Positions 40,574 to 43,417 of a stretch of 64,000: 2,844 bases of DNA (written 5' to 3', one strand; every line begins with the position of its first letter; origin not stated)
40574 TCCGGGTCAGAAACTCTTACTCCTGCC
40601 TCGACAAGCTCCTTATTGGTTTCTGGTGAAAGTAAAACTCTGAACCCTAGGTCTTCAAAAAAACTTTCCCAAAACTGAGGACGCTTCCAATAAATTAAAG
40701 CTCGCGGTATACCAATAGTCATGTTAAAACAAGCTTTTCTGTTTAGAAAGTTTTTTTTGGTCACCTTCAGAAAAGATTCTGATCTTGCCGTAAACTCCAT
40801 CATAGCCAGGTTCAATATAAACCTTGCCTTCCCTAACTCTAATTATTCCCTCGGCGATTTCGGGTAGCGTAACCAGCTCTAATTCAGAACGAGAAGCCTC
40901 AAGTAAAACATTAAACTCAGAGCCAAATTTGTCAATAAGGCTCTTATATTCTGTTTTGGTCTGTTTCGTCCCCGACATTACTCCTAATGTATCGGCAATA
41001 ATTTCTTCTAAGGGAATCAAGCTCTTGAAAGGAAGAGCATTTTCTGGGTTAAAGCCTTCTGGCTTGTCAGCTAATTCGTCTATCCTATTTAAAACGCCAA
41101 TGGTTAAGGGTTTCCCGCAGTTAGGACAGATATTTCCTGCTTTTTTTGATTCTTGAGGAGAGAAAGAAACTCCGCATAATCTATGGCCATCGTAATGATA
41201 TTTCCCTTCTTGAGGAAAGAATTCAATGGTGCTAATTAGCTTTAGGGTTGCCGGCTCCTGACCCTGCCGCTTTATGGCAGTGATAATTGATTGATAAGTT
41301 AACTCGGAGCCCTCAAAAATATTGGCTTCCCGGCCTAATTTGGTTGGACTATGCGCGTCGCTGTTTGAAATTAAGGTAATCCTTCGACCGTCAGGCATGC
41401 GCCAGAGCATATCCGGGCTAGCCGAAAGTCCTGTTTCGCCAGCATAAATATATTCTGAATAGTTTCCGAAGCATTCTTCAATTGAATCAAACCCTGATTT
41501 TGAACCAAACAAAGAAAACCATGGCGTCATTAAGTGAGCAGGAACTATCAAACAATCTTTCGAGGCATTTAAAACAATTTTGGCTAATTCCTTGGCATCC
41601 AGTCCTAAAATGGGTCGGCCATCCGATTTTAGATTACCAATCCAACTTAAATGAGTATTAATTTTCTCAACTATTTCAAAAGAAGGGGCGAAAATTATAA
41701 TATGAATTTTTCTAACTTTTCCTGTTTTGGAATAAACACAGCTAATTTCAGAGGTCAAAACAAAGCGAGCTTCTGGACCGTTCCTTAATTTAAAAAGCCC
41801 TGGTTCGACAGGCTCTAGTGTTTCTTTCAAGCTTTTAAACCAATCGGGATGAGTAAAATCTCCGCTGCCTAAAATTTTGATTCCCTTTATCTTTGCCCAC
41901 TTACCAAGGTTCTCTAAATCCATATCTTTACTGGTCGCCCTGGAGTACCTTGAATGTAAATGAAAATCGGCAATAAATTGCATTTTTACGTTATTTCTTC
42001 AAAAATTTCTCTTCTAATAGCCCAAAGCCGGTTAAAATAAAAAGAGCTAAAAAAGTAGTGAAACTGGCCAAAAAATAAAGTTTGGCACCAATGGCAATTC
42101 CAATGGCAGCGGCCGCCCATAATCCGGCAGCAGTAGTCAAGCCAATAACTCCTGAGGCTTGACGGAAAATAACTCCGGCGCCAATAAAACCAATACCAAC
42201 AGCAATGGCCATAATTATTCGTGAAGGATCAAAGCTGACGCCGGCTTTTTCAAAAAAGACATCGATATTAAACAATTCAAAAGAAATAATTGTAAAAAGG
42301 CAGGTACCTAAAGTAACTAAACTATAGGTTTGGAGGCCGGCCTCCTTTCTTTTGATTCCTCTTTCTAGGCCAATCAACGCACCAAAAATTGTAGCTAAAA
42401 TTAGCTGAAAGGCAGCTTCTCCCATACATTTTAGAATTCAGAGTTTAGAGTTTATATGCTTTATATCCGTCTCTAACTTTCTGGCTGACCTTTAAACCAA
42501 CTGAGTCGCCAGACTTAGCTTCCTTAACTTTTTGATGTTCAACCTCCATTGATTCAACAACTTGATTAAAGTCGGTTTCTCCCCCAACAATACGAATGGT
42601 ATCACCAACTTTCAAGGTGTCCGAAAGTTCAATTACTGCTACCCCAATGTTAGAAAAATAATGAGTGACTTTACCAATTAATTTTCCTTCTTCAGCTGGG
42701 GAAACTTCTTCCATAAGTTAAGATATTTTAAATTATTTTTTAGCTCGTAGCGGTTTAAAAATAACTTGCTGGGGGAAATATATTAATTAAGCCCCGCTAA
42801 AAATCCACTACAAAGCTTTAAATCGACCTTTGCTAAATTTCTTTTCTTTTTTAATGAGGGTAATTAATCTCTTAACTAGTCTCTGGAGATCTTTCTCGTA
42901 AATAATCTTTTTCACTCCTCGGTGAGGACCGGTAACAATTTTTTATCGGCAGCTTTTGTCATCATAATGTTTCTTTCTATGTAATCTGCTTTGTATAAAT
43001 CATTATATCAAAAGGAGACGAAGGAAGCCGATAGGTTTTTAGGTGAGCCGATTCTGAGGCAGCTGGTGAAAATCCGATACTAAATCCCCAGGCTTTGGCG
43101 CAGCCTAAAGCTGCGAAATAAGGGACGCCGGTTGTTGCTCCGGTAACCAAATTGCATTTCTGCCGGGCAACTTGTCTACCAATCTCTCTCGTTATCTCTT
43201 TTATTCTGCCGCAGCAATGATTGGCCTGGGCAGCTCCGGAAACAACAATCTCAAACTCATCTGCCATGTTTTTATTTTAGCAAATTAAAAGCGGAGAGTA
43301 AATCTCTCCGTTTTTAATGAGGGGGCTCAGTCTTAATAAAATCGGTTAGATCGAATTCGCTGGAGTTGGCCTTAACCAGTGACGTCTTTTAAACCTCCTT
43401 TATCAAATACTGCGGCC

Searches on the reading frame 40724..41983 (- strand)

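Call 11: search_protein_families(library=pfam, proteins=[window:40724-41983:-], max_evalue=0.001)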
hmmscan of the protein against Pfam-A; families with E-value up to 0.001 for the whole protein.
window:40724-41983:- (419 aa): 1 family
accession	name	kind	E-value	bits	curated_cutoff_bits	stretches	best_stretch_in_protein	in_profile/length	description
PF13263.12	PHP_C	-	0.00045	20.1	21.3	1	202-239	16-53/56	PHP-associated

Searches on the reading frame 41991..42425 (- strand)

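Call 11: search_protein_families(library=pfam, proteins=[window:41991-42425:-], max_evalue=0.001)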
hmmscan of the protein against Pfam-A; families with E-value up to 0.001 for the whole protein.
window:41991-42425:- (144 aa): 1 family
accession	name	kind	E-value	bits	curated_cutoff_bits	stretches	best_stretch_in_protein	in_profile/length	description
PF02308.21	MgtC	-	1.4e-34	119.5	31.4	1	8-138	1-119/121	MgtC family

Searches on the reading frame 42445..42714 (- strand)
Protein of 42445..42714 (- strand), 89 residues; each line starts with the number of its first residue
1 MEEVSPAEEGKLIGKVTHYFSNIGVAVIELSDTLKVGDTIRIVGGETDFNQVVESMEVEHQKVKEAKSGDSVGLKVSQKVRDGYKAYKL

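Call 11: search_protein_families(library=pfam, proteins=[window:42445-42714:-], max_evalue=0.001)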
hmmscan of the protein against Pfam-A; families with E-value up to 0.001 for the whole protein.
window:42445-42714:- (89 aa): 2 families
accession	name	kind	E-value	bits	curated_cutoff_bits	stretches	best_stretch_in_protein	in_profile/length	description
PF03144.31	GTP_EFTU_D2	-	2.2e-07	31.6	30.3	1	33-77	12-59/73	Elongation factor Tu domain 2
PF16325.11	Peptidase_U32_C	-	0.0002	21.9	28.2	1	12-82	5-78/83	Peptidase family U32 C-terminal domain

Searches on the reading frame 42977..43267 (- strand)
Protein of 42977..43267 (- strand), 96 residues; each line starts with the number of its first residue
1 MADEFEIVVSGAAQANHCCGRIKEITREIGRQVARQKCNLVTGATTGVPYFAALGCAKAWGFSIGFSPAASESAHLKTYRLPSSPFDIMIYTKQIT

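Call 11: search_protein_families(library=pfam, proteins=[window:42977-43267:-], max_evalue=0.001)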
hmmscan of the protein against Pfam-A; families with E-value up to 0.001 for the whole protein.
window:42977-43267:- (96 aa): 1 family
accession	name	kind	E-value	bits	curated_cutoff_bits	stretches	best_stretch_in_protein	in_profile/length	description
PF18306.6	LDcluster4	-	1.6e-14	54.2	26.3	1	6-92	3-80/151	SLOG cluster4 family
